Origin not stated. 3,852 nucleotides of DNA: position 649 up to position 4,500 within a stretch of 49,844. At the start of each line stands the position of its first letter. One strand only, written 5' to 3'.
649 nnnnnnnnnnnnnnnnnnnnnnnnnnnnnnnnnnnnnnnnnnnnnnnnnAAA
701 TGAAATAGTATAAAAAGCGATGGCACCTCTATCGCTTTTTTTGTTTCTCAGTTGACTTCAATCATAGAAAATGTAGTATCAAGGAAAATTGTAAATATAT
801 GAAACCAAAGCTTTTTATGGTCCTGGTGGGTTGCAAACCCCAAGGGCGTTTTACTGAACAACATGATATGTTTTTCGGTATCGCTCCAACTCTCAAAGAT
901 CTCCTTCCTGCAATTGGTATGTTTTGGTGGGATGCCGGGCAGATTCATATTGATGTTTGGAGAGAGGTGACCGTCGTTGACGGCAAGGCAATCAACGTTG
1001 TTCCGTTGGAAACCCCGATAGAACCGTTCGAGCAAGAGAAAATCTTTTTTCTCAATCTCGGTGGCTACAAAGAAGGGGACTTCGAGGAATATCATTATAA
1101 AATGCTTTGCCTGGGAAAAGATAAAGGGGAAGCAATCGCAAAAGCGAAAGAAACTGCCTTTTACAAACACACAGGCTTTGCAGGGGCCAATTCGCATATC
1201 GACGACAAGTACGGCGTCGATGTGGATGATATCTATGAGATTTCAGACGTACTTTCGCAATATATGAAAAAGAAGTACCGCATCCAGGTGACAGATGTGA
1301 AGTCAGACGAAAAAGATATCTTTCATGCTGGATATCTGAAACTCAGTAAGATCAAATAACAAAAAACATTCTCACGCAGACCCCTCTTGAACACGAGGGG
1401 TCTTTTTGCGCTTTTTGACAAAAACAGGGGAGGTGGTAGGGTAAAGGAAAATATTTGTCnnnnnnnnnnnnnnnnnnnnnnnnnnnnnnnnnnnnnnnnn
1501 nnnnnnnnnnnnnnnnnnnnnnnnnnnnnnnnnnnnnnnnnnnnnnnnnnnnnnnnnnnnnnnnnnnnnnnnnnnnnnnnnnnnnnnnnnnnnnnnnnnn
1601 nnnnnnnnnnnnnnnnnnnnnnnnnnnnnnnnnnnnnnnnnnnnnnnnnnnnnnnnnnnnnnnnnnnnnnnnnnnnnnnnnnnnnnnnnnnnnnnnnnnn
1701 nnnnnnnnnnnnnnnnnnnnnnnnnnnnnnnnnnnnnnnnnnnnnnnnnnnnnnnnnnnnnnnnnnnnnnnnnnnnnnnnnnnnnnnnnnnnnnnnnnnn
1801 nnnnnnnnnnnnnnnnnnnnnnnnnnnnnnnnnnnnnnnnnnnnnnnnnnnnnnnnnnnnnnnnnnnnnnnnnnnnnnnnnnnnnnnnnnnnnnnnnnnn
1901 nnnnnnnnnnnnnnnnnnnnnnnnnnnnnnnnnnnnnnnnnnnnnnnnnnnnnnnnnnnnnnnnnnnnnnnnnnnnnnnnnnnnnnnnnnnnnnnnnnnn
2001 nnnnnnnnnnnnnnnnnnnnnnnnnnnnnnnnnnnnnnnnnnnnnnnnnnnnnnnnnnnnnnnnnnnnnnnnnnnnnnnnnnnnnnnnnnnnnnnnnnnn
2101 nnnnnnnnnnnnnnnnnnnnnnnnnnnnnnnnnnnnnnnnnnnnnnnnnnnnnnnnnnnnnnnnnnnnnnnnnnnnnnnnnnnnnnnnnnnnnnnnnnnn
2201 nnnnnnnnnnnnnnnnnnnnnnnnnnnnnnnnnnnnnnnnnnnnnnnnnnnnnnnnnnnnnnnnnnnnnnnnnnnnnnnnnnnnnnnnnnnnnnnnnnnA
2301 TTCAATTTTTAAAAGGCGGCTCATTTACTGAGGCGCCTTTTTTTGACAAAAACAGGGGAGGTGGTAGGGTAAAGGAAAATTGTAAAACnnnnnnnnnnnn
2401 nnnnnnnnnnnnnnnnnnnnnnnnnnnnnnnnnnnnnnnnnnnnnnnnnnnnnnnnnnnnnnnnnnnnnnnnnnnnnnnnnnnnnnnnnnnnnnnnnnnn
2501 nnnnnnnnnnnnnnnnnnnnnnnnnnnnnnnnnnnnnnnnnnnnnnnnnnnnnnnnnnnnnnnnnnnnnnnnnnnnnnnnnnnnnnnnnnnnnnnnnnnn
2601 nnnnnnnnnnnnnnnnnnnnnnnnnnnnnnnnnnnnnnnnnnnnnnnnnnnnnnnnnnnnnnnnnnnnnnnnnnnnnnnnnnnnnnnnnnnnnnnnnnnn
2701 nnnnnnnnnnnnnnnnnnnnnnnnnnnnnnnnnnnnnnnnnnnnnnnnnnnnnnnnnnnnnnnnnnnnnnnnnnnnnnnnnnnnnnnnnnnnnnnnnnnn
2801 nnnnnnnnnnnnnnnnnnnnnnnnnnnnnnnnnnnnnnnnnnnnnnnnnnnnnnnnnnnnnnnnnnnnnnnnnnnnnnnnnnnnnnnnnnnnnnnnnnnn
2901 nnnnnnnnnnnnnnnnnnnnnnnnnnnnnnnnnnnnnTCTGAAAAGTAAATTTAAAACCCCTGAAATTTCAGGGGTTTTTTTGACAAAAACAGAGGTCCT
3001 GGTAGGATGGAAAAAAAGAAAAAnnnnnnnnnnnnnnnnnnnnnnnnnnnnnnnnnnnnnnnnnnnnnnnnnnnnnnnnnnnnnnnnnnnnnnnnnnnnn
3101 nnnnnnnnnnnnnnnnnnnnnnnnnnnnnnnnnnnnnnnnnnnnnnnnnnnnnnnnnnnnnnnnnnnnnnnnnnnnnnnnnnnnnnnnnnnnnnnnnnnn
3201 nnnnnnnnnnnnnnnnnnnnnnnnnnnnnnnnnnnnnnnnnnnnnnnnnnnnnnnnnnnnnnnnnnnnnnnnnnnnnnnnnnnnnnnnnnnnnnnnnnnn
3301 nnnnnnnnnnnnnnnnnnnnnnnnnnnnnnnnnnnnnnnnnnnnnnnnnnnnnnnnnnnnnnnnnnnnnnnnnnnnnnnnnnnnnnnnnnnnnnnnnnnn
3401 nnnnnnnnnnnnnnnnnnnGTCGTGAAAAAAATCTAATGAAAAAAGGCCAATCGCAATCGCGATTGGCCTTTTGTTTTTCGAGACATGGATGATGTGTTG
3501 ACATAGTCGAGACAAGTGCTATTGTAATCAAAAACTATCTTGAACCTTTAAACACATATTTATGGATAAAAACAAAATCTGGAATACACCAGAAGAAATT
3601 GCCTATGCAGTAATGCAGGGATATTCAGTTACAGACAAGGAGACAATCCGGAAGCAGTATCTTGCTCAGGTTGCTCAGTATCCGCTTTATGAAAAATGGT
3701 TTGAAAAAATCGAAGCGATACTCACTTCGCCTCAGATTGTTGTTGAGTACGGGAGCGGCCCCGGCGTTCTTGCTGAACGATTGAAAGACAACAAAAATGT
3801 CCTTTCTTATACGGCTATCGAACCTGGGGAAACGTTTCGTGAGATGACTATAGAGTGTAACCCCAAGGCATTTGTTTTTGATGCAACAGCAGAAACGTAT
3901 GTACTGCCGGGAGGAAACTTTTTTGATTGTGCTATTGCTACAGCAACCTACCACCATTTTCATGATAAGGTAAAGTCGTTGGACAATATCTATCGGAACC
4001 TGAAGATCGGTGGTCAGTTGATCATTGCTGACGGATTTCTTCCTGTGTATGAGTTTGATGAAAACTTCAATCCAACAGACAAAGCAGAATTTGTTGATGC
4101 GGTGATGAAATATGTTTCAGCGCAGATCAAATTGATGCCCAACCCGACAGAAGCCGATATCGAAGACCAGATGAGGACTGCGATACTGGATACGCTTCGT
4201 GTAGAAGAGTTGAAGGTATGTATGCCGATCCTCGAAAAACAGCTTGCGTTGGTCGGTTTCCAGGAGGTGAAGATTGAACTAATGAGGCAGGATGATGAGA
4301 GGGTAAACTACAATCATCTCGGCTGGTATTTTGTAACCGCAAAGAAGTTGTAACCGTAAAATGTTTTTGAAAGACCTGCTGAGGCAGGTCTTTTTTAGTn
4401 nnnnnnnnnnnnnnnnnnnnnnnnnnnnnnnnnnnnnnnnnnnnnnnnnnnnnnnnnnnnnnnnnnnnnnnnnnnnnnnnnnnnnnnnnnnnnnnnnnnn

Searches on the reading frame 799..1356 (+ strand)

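Call 16: search_protein_families(library=pfam, proteins=[window:799-1356:+], max_evalue=0.001)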
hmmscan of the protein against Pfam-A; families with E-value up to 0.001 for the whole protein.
window:799-1356:+ (186 aa): 1 family
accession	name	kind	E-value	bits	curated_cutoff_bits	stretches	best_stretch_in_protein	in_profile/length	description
PF07566.17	DUF1543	-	5.7e-11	42.5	22.9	1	18-67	2-52/52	Domain of Unknown Function (DUF1543)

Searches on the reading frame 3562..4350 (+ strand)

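Call 16: search_protein_families(library=pfam, proteins=[window:3562-4350:+], max_evalue=0.001)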
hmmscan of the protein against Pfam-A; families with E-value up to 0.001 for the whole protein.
window:3562-4350:+ (263 aa): 5 families
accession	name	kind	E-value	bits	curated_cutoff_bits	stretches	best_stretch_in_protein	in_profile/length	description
PF08241.18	Methyltransf_11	-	5e-10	40.3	21.2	1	62-155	2-95/95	Methyltransferase domain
PF13489.12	Methyltransf_23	-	6.6e-10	39.4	27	1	44-157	7-118/164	Methyltransferase domain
PF13649.12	Methyltransf_25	-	5.4e-06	27.5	27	1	60-151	1-97/97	Methyltransferase domain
PF08242.18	Methyltransf_12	-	1.3e-05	26.2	30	1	62-153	2-98/98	Methyltransferase domain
PF13847.12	Methyltransf_31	-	0.00021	21.4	27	0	119-159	73-113/145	Methyltransferase domain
